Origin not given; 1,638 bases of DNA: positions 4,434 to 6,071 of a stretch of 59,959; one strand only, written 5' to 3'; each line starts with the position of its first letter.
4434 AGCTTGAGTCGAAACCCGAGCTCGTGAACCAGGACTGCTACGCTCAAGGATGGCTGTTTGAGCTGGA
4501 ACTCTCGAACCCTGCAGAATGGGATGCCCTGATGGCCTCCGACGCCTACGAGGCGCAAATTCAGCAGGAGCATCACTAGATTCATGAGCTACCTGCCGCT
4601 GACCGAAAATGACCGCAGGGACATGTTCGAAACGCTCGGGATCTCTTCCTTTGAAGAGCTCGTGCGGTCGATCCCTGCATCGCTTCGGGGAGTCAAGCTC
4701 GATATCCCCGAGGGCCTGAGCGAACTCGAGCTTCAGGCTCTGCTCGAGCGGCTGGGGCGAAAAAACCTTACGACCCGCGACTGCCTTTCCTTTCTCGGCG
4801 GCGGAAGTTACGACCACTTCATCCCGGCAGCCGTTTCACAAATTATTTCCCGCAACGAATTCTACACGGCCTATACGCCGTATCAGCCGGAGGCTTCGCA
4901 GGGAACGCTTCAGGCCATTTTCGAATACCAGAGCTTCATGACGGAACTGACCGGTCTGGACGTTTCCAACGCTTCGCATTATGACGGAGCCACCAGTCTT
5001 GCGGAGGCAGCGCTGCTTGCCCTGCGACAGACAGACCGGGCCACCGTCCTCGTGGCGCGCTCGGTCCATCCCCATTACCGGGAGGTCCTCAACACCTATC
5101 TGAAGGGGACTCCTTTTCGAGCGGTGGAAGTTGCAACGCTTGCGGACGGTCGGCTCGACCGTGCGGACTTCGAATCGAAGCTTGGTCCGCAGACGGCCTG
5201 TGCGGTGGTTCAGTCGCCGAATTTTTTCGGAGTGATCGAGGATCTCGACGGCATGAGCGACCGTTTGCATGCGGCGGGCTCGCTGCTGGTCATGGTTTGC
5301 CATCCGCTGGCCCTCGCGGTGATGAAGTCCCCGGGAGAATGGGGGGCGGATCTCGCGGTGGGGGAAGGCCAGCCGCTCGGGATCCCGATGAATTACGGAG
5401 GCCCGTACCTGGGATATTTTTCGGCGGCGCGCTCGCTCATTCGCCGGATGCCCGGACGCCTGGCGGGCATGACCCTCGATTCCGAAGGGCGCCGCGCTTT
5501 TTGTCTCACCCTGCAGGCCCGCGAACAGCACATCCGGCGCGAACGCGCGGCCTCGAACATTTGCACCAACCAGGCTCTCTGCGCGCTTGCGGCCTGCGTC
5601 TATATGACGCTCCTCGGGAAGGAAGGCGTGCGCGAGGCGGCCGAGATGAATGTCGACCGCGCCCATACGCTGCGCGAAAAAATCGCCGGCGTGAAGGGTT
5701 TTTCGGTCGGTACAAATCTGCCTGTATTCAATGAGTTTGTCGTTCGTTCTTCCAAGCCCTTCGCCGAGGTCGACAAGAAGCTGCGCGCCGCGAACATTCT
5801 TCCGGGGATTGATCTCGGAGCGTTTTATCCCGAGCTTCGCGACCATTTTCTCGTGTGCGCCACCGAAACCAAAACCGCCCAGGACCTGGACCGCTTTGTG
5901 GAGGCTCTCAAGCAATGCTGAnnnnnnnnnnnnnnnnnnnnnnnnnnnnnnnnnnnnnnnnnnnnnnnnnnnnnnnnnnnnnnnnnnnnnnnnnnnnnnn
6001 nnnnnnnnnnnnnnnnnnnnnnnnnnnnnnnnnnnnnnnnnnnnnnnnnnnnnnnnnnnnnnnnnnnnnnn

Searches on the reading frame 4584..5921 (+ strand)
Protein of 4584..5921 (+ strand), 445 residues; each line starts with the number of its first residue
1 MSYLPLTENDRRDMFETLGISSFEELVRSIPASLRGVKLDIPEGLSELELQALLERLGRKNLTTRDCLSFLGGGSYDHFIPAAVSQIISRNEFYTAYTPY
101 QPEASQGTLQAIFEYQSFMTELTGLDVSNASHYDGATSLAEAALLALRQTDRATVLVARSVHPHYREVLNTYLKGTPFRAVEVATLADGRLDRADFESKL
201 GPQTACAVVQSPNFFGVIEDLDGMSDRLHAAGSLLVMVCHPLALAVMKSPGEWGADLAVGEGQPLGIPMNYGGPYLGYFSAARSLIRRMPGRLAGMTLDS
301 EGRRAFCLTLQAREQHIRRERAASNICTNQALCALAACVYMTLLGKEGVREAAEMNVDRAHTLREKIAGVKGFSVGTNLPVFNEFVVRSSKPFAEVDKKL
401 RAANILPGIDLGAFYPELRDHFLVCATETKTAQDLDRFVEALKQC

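Call 7: search_protein_families(library=pfam, proteins=[window:4584-5921:+], max_evalue=0.001)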
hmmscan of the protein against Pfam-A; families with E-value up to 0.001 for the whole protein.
window:4584-5921:+ (445 aa): 1 family
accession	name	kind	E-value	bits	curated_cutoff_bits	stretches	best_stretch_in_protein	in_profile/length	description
PF02347.22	GDC-P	-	1.3e-125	420.1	26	1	2-441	2-428/429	Glycine cleavage system P-protein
